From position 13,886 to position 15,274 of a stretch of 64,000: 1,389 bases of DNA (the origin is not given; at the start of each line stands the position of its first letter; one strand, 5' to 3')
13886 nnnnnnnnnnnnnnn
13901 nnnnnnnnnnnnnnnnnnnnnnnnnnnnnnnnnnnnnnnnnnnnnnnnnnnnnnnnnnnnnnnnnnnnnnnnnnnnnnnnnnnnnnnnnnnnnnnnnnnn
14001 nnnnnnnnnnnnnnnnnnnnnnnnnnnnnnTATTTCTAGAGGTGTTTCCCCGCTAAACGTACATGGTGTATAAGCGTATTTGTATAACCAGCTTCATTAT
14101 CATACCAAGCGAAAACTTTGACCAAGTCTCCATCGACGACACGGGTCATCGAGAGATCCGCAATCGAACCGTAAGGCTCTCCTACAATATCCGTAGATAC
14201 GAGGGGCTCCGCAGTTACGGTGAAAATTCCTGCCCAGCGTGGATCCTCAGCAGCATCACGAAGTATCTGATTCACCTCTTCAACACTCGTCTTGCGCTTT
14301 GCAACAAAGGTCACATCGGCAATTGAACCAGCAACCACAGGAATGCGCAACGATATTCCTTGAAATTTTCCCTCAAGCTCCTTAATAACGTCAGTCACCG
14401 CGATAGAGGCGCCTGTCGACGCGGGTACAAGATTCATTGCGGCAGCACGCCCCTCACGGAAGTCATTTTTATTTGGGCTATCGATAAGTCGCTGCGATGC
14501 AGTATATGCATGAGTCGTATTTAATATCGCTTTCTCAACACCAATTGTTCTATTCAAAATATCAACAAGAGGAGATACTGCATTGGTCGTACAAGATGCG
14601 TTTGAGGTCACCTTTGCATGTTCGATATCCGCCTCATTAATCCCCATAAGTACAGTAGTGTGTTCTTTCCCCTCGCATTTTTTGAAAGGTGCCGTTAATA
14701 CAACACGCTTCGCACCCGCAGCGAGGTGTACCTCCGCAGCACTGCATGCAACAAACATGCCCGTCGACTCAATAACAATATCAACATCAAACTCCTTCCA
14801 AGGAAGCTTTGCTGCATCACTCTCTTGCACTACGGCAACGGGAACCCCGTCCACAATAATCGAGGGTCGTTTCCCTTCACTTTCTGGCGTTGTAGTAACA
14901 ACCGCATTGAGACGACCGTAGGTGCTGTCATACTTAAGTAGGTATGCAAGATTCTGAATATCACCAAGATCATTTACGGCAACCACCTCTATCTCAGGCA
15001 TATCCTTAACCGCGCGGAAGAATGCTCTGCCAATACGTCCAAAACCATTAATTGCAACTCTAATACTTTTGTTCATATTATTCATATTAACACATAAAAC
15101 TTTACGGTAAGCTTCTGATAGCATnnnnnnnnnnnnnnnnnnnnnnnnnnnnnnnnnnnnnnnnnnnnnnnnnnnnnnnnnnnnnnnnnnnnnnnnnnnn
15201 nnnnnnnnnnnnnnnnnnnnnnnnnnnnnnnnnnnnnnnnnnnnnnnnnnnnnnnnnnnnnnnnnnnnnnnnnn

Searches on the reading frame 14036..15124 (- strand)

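Call 43: search_protein_families(library=pfam, proteins=[window:14036-15124:-], max_evalue=0.001)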
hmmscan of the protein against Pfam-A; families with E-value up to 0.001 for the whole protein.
window:14036-15124:- (362 aa): 3 families
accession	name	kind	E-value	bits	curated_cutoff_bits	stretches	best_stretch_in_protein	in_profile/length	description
PF02800.25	Gp_dh_C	-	2.4e-49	167.4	24.4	1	184-341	2-158/158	Glyceraldehyde 3-phosphate dehydrogenase, C-terminal domain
PF00044.30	Gp_dh_N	-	1.7e-33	115.3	31.7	1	21-125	1-99/101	Glyceraldehyde 3-phosphate dehydrogenase, NAD binding domain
PF01113.26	DapB_N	-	0.00093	19.7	25.6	0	21-93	1-74/124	Dihydrodipicolinate reductase, N-terminus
